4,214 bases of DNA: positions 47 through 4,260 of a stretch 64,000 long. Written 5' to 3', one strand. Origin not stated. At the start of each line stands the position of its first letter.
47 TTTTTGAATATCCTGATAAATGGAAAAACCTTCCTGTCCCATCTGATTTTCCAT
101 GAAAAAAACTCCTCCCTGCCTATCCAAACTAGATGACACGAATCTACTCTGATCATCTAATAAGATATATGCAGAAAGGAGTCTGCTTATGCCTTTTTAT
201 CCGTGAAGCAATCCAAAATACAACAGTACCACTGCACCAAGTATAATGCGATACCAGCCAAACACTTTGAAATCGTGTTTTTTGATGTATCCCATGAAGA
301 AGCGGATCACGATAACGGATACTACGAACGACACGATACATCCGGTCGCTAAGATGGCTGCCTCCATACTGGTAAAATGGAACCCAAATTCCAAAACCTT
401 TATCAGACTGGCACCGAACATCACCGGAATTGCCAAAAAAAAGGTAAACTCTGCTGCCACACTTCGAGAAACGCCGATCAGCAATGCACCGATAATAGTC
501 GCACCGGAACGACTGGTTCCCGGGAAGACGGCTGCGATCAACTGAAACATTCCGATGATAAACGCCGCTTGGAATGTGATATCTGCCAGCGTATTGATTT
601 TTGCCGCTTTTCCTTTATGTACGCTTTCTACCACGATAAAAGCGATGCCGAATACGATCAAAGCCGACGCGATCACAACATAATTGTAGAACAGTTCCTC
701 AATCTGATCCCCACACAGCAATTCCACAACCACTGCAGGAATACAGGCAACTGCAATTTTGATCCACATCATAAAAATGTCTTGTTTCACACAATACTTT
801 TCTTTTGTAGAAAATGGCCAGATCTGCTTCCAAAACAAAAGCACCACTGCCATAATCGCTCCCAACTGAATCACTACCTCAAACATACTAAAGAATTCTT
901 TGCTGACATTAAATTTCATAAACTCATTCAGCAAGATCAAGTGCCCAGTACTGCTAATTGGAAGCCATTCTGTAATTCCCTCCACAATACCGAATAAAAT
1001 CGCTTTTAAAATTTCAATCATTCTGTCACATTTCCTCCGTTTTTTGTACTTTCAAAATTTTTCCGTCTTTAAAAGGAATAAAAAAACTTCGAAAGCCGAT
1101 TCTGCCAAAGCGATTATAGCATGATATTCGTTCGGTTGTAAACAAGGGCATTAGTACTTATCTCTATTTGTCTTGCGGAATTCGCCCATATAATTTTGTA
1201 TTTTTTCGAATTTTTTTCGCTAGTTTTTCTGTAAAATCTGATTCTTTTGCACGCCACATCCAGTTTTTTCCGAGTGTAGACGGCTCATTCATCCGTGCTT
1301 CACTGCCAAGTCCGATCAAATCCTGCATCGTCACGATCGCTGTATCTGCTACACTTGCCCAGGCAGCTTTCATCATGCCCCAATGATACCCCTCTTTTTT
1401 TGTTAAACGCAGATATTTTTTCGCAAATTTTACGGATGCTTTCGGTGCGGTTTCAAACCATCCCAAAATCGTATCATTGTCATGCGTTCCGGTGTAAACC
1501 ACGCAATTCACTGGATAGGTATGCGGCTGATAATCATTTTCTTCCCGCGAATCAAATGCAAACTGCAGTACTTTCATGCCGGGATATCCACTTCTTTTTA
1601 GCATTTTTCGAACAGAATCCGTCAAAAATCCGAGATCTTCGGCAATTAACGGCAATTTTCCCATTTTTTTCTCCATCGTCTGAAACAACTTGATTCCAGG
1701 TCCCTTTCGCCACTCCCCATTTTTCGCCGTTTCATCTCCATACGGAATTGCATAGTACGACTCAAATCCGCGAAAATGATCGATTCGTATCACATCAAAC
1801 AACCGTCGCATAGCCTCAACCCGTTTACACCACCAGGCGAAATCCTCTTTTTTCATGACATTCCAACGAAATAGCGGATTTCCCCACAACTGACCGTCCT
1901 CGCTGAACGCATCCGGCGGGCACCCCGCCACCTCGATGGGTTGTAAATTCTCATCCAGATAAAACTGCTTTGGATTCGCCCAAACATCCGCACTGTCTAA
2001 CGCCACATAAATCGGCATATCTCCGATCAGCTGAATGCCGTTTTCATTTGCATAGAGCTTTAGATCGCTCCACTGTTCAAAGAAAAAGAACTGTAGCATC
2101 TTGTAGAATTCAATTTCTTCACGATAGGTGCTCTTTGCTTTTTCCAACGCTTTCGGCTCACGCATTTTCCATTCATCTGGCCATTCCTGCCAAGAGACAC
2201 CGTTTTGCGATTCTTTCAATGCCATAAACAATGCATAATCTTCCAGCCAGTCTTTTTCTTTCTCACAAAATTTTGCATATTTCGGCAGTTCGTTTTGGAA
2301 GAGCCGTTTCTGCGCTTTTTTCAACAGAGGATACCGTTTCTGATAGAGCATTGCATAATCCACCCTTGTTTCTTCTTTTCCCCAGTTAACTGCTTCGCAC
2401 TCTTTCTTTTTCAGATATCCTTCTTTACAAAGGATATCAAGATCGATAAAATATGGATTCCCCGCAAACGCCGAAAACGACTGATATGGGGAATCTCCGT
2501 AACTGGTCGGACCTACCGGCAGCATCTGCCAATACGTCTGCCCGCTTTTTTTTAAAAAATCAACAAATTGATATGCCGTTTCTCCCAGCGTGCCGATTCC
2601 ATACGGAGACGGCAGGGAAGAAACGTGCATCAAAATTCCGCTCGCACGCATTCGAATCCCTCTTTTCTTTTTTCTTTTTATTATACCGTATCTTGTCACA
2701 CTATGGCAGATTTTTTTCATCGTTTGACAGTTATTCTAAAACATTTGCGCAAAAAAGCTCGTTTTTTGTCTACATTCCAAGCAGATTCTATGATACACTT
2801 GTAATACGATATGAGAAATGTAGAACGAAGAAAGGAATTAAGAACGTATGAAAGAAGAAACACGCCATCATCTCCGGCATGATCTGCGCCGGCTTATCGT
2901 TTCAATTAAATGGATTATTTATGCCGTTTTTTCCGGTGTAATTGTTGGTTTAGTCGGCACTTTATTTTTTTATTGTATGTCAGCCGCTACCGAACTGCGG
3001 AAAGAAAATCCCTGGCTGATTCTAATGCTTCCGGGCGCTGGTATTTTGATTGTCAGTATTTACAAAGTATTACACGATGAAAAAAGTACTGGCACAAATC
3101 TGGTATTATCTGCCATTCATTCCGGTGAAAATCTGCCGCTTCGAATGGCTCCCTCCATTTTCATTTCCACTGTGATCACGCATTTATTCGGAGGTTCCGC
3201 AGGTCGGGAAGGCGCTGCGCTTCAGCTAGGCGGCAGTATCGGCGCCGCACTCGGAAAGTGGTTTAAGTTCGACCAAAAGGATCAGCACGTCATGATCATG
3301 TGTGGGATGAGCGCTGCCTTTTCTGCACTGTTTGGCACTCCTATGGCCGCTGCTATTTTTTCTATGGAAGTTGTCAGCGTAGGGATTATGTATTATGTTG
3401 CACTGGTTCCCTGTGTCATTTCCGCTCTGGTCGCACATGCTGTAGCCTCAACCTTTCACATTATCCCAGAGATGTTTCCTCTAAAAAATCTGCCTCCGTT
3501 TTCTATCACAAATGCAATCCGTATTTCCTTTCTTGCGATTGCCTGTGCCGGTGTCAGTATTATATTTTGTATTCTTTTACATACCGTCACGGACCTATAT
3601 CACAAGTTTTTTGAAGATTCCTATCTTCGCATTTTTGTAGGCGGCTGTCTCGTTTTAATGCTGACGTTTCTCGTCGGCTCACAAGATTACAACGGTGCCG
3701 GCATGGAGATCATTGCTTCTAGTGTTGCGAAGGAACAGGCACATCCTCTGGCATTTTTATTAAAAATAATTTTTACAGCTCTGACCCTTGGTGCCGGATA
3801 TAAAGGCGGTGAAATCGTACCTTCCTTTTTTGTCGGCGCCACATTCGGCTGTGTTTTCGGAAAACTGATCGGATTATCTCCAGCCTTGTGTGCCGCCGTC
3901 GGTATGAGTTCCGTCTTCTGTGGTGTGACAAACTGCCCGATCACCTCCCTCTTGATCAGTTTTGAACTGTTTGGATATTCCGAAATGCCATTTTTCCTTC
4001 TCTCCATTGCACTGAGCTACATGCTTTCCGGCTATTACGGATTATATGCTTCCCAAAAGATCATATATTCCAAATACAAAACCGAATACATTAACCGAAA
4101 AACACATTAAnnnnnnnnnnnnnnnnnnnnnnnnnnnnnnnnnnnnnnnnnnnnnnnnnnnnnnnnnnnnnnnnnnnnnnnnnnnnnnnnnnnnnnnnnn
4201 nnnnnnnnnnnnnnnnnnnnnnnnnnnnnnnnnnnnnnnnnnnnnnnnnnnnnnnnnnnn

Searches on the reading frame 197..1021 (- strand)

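Call 89: search_protein_families(library=pfam, proteins=[window:197-1021:-], max_evalue=0.00001)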
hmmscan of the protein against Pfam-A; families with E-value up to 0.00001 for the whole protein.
window:197-1021:- (274 aa): 1 family
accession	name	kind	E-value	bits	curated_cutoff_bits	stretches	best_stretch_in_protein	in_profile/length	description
PF02673.24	BacA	-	4.9e-85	285.8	33.4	1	7-264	1-257/257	Bacitracin resistance protein BacA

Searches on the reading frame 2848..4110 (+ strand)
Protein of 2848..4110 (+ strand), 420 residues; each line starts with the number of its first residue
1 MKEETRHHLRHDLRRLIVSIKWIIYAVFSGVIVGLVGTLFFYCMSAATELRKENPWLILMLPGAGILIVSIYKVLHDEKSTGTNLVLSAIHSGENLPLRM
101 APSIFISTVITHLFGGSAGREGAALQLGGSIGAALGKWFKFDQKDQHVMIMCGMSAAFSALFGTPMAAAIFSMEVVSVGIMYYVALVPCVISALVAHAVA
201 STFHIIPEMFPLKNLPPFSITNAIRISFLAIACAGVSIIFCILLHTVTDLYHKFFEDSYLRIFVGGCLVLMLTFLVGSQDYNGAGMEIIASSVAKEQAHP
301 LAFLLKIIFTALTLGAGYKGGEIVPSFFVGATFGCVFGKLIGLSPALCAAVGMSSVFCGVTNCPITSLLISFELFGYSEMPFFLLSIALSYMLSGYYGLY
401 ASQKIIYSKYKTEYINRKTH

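Call 17: search_protein_families(library=pfam, proteins=[window:2848-4110:+])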
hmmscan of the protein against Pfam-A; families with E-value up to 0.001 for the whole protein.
window:2848-4110:+ (420 aa): 1 family
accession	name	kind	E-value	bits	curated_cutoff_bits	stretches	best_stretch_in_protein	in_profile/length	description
PF00654.25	Voltage_CLC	-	5e-70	236.8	24.8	1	65-394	2-345/346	Voltage gated chloride channel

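Call 28: find_homologous_proteins(query=window:2848-4110:+, max_evalue=1e-30)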
Query window:2848-4110:+ (420 aa): 8000 proteins with E <= 1e-30 among 8000 candidates; the best 120 are listed.
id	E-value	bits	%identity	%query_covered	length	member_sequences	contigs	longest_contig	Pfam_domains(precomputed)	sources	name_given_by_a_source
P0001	4.7e-273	923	100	100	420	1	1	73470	PF00654.26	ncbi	ncbi:MAG: chloride channel protein [Lachnospiraceae bacterium]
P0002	5.6e-215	732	77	100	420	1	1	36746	PF00654.26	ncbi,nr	ncbi:MAG: chloride channel protein [Oscillospiraceae bacterium]|nr:chloride channel protein [Oscillo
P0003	2.6e-210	717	53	100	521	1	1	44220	PF00654.26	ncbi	-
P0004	7.3e-202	689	72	100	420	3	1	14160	PF00654.26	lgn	-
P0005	1.4e-200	685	71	100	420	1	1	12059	PF00654.26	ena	-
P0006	3.4e-196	670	72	100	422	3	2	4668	PF00654.26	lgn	-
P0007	2.3e-195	668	70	100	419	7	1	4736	PF00654.26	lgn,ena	-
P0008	2.7e-195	667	71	100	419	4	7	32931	PF00654.26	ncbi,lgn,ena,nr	ncbi:MAG: chloride channel protein [Roseburia sp.]|nr:chloride channel protein [Roseburia sp.]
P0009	2.4e-194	664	70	100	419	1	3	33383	PF00654.26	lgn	-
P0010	3.7e-194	663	70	100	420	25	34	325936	PF00654.26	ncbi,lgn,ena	-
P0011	1.3e-193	662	70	100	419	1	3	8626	PF00654.26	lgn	-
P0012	1.8e-193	661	71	100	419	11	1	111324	PF00654.26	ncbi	-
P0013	2.9e-193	661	71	100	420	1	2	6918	PF00654.26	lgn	-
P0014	6.5e-193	659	71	100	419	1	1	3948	PF00654.26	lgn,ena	-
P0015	1.6e-192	658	70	100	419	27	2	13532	PF00654.26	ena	-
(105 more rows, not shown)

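Call 29: find_encoding_contigs(protein=P0002, flank=10000, max_places=3)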
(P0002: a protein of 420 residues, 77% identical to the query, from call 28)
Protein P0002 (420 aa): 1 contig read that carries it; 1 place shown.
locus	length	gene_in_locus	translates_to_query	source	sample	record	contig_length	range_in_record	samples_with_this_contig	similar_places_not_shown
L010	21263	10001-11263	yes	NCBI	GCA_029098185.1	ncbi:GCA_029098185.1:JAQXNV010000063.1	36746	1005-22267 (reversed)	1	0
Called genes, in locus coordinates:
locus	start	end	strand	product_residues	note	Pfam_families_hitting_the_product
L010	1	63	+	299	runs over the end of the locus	PF00126:HTH_1, PF03466:LysR_substrate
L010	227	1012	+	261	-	PF13489:Methyltransf_23, PF00398:RrnaAD, PF01728:FtsJ, PF05175:MTS, PF06325:PrmA, PF13847:Methyltransf_31, PF08241:Methyltransf_11, PF08242:Methyltransf_12, +2 more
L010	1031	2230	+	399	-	PF00496:SBP_bac_5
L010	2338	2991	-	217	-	PF13346:ABC2_membrane_5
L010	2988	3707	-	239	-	PF00005:ABC_tran, PF13304:AAA_21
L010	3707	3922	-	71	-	PF04014:MazE_antitoxin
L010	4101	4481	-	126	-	PF14198:TnpV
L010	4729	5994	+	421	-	PF00496:SBP_bac_5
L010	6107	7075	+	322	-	PF00528:BPD_transp_1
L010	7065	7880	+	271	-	PF12911:OppC_N, PF00528:BPD_transp_1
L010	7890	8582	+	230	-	PF00005:ABC_tran, PF13304:AAA_21 (faint)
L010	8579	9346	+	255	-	PF00005:ABC_tran, PF13304:AAA_21 (faint)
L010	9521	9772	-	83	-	PF12116:SpoIIID, PF05225:HTH_psq (faint)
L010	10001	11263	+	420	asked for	PF00654:Voltage_CLC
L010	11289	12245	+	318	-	PF00892:EamA, PF03151:TPT (weak)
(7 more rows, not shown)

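Call 30: find_encoding_contigs(protein=P0001, flank=10000, max_places=3)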
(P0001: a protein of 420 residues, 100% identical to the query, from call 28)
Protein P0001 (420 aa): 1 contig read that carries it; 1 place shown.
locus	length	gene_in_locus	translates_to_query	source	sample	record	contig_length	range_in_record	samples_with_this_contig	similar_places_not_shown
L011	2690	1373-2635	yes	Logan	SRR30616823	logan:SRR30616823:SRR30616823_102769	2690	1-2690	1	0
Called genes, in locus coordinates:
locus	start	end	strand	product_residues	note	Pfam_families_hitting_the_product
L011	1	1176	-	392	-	?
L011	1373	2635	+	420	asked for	PF00654:Voltage_CLC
